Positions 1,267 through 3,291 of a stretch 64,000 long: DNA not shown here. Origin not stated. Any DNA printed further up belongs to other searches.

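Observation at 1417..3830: Multicopper oxidase with degenerate trinuclear-cluster ligands, translationally coupled to a blue-copper protein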

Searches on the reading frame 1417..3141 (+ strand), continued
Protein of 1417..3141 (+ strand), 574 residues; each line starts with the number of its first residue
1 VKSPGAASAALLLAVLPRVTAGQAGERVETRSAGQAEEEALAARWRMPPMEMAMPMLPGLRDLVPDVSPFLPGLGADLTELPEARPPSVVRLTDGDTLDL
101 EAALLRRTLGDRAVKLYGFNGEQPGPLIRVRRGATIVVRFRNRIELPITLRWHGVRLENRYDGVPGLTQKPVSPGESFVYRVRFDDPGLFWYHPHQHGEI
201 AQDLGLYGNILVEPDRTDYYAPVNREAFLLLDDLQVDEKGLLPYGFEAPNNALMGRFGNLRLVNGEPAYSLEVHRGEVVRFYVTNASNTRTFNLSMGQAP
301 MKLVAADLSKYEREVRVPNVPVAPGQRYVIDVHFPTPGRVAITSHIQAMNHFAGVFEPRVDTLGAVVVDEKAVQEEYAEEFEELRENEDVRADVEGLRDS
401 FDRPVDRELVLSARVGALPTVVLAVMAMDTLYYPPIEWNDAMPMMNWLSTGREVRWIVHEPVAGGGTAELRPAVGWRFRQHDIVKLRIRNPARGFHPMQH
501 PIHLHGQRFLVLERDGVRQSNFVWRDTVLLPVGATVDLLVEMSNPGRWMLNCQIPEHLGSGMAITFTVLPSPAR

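Call 14: find_encoding_contigs(protein=P0028, flank=8000, max_places=3)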
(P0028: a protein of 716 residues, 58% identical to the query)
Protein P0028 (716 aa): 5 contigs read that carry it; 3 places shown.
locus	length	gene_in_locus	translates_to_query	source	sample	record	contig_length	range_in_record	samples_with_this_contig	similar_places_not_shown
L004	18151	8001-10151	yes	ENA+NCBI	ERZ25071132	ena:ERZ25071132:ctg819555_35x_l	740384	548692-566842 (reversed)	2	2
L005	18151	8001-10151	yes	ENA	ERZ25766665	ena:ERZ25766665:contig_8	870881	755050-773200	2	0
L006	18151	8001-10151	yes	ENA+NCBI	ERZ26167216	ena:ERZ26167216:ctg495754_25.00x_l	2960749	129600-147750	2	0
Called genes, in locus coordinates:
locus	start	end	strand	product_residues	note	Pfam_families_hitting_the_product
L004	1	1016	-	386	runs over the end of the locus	PF03372:Exo_endo_phos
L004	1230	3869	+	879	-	PF06452:CBM9_1 (weak), PF19313:DUF5916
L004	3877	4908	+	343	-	-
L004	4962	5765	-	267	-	PF03575:Peptidase_S51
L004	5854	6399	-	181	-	PF02600:DsbB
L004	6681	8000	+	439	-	-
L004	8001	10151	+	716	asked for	PF07732:Cu-oxidase_3, PF00394:Cu-oxidase (weak), PF07731:Cu-oxidase_2, PF00394:Cu-oxidase (weak)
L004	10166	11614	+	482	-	PF01979:Amidohydro_1, PF07969:Amidohydro_3, PF01979:Amidohydro_1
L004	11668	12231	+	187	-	PF01323:DSBA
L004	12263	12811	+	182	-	-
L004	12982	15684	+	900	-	PF00069:Pkinase, PF01636:APH (faint), PF07714:PK_Tyr_Ser-Thr, PF07676:PD40 (faint), PF26549:Tricorn_N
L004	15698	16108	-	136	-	PF01850:PIN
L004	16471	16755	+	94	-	-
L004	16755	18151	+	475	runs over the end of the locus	PF00474:SSF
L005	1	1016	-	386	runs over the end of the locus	PF03372:Exo_endo_phos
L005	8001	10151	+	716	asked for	PF07732:Cu-oxidase_3, PF00394:Cu-oxidase (weak), PF07731:Cu-oxidase_2, PF00394:Cu-oxidase (weak)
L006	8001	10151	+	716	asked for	PF07732:Cu-oxidase_3, PF00394:Cu-oxidase (weak), PF07731:Cu-oxidase_2, PF00394:Cu-oxidase (weak)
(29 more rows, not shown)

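Call 21: find_related_loci(query=window:1417-3141:+, collection=genome_contigs, flank=10000)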
Query window:1417-3141:+ (574 aa) in genome_contigs; peptide patterns used: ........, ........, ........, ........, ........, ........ (x = any residue, [..] = any of these).
357 stretches matched a pattern; 327 encode a relative of the query (tblastn E <= 1e-3); the best 80 are kept; 80 distinct loci.
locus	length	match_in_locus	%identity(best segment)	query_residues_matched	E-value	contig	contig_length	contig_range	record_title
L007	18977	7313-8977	63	8-568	0e+0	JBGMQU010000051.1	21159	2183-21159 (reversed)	MAG: Gemmatimonadota bacterium isolate N04_metabat2_bin.85 NODE_701_length_21159_cov_7.540277, whole genome shotgun sequ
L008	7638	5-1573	59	52-571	0e+0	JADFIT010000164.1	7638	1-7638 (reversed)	MAG: Gemmatimonadetes bacterium isolate B3T1B10 B3T1B10_NODE7028, whole genome shotgun sequence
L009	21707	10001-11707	56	5-568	0e+0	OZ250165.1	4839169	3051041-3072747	MAG: Longimicrobiales bacterium isolate 36211dbd-b4a1-46f7-a7f4-81aaf8368965 genome assembly, chromosome: 1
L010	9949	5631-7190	59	45-568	0e+0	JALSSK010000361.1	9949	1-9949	MAG: Rhodothermales bacterium isolate 356-308_metabat2_scaf2bin.048 356-308_scaffold_4598_c1, whole genome shotgun seque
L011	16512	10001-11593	58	43-570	0e+0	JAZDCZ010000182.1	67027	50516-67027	MAG: Gemmatimonadota bacterium isolate LQ108M_Bin_24 LQ108M_Bin_24_scaffold_182, whole genome shotgun sequence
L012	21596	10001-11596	58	45-572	0e+0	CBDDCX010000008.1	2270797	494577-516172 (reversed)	MAG: Longimicrobiales bacterium isolate 1ca9a963-9358-4986-a9f1-8c59e70a6eca genome assembly, contig: contig_8, whole ge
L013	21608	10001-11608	58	42-573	0e+0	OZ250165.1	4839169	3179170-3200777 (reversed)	MAG: Longimicrobiales bacterium isolate 36211dbd-b4a1-46f7-a7f4-81aaf8368965 genome assembly, chromosome: 1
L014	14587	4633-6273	57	25-571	0e+0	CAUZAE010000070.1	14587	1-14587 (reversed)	MAG: Gemmatimonadales bacterium UBA6960 isolate CB11b_AW.93 genome assembly, contig: Ga0310124_10001868, whole genome sh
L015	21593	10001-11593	57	45-571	0e+0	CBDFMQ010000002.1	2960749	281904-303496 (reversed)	MAG: Longimicrobiales bacterium isolate 46febe96-b3b4-4271-9ea5-aa9cab44c421 genome assembly, contig: contig_2, whole ge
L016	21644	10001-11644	57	42-572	0e+0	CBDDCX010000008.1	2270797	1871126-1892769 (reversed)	MAG: Longimicrobiales bacterium isolate 1ca9a963-9358-4986-a9f1-8c59e70a6eca genome assembly, contig: contig_8, whole ge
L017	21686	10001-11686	55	1-573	0e+0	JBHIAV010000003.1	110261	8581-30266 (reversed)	MAG: Gemmatimonadota bacterium isolate K_2_bin.6 NODE_14_length_110261_cov_9.520171, whole genome shotgun sequence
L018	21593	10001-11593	58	45-572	0e+0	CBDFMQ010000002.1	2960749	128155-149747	MAG: Longimicrobiales bacterium isolate 46febe96-b3b4-4271-9ea5-aa9cab44c421 genome assembly, contig: contig_2, whole ge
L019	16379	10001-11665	56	9-568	0e+0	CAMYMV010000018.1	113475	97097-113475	MAG: uncultured Gemmatimonadales bacterium isolate ES_Gemmatimonadota_01 genome assembly, contig: scaffold_615, whole ge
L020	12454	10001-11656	56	12-568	0e+0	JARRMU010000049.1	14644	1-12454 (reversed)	MAG: Gemmatimonadales bacterium isolate Spart_106_MAG scaffold_222, whole genome shotgun sequence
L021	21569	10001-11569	57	42-568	0e+0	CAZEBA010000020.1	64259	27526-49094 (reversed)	MAG TPA_asm: uncultured Gemmatimonadota bacterium isolate SRP321284_co1_122 genome assembly, contig: NODE_503_length_642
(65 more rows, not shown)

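Call 43: find_encoding_contigs(protein=P0104, flank=10000, max_places=1)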
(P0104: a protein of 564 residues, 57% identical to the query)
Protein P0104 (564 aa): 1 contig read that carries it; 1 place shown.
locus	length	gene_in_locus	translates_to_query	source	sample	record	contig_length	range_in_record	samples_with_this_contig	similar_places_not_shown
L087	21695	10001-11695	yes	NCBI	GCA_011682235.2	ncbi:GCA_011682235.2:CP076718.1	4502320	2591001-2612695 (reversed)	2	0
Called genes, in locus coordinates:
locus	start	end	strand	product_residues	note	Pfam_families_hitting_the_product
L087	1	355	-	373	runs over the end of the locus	PF00072:Response_reg, PF00512:HisKA, PF13581:HATPase_c_2 (weak), PF02518:HATPase_c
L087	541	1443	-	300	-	PF00491:Arginase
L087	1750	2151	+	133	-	PF00011:HSP20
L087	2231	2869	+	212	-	PF13568:OMP_b-brl_2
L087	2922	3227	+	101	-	PF00166:Cpn10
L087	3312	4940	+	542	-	PF00118:Cpn60_TCP1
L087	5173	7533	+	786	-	PF14312:FG-GAP_2, PF08309:LVIVD (faint)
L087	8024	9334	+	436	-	-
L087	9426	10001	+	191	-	-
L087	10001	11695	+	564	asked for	PF07732:Cu-oxidase_3, PF00394:Cu-oxidase, PF07731:Cu-oxidase_2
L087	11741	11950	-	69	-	-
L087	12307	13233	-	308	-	PF18962:Por_Secre_tail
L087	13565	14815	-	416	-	PF00058:Ldl_recept_b (faint), PF18962:Por_Secre_tail, PF13860:FlgD_ig (faint)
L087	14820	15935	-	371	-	-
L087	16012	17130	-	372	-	PF13701:DDE_Tnp_1_4 (faint), PF13808:DDE_Tnp_1_assoc, PF01609:DDE_Tnp_1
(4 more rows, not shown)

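Call 44: find_encoding_contigs(protein=P0001, flank=10000, max_places=1)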
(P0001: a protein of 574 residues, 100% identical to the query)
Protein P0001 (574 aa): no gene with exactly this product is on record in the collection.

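Call 52: search_protein_representatives(protein=window:1417-3141:+)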
Query: 574 residues. Proteins with E-value up to 0.001 (for the whole library): 12594; up to 1e-10: 5714; up to 1e-30: 721. The best 150 are listed.
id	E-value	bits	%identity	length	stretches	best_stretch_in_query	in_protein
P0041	5.4e-208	708.4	58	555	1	40-568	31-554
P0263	1.2e-200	684.2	56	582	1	42-571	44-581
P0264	8.4e-191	651.7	53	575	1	16-568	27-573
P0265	2.5e-177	607.2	50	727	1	22-571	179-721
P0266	5.5e-174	596.2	50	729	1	40-571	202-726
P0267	7.0e-173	592.5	50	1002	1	35-568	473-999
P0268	2.6e-154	531.2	46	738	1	41-573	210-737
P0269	6.4e-154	529.9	47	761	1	43-568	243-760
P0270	5.0e-153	527.0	49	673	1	64-568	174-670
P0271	5.7e-149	513.6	45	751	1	42-568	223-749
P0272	9.3e-146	503.0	44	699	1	36-568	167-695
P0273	2.0e-142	491.9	44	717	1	29-568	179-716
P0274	1.1e-138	479.6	50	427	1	138-568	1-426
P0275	2.4e-135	468.6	44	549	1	51-568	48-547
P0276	3.4e-135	468.1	46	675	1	42-568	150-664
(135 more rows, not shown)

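Call 75: find_related_loci(query=window:1417-3141:+, collection=metagenome_contigs, flank=8000)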
Query window:1417-3141:+ (574 aa) in metagenome_contigs; peptide patterns used: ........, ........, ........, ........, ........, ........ (x = any residue, [..] = any of these).
252 stretches matched a pattern; 209 encode a relative of the query (tblastn E <= 1e-3); the best 80 are kept; 80 distinct loci.
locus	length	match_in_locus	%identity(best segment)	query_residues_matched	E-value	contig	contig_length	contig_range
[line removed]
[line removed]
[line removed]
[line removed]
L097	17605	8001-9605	58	42-572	0e+0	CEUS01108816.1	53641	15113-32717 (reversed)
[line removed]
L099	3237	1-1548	56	49-568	0e+0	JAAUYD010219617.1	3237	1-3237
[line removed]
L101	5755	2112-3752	56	42-572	0e+0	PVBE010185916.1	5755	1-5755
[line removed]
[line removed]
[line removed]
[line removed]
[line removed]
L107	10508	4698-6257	54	45-568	0e+0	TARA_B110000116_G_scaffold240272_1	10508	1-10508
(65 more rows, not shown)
